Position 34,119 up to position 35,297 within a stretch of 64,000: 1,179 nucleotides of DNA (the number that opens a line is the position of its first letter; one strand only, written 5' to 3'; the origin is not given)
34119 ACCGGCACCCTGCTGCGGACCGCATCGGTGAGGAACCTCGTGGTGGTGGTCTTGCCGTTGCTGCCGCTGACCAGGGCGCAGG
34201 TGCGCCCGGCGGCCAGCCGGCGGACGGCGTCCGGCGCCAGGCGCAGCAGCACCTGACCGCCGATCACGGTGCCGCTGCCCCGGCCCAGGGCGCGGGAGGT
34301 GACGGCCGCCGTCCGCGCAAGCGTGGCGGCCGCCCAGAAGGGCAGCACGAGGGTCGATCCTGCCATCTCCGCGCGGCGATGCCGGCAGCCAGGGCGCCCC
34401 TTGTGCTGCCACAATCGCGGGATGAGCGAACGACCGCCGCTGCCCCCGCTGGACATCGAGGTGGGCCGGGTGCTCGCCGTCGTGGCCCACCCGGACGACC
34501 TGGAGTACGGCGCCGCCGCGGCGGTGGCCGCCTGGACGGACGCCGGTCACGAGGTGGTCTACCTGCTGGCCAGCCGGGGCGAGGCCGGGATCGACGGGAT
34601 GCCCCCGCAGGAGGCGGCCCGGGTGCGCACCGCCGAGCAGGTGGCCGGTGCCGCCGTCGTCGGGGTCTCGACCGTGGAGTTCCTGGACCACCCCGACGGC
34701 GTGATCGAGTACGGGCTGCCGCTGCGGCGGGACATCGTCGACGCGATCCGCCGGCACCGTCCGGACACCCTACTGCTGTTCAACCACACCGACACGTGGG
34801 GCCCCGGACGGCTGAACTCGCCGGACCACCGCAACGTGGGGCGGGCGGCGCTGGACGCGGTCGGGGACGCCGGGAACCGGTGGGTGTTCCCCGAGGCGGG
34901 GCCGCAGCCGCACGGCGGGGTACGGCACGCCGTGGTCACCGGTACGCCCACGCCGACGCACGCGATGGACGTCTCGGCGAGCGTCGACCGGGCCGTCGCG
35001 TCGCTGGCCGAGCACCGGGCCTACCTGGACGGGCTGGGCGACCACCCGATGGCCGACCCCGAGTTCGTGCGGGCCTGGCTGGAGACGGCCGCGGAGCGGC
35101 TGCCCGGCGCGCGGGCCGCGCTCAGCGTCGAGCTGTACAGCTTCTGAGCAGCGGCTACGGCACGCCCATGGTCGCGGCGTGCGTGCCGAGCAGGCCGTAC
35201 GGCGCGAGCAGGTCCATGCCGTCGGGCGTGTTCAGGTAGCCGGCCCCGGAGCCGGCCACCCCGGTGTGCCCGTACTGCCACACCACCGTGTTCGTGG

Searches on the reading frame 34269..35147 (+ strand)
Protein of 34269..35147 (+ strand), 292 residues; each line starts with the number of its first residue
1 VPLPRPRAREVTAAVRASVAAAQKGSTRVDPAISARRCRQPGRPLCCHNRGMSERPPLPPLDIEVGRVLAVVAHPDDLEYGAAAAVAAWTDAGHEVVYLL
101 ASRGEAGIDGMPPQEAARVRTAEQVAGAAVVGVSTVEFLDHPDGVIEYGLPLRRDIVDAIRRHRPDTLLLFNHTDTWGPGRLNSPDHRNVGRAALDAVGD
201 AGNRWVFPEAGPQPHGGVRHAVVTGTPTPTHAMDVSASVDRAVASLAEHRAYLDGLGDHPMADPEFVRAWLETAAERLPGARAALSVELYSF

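Call 69: search_protein_families(library=pfam, proteins=[window:34269-35147:+], max_evalue=0.001)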
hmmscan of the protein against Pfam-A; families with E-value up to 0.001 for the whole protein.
window:34269-35147:+ (292 aa): 1 family
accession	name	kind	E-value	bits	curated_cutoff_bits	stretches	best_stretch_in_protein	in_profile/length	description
PF02585.22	PIG-L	-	1.9e-26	93.5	28.2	1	69-197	1-128/129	GlcNAc-PI de-N-acetylase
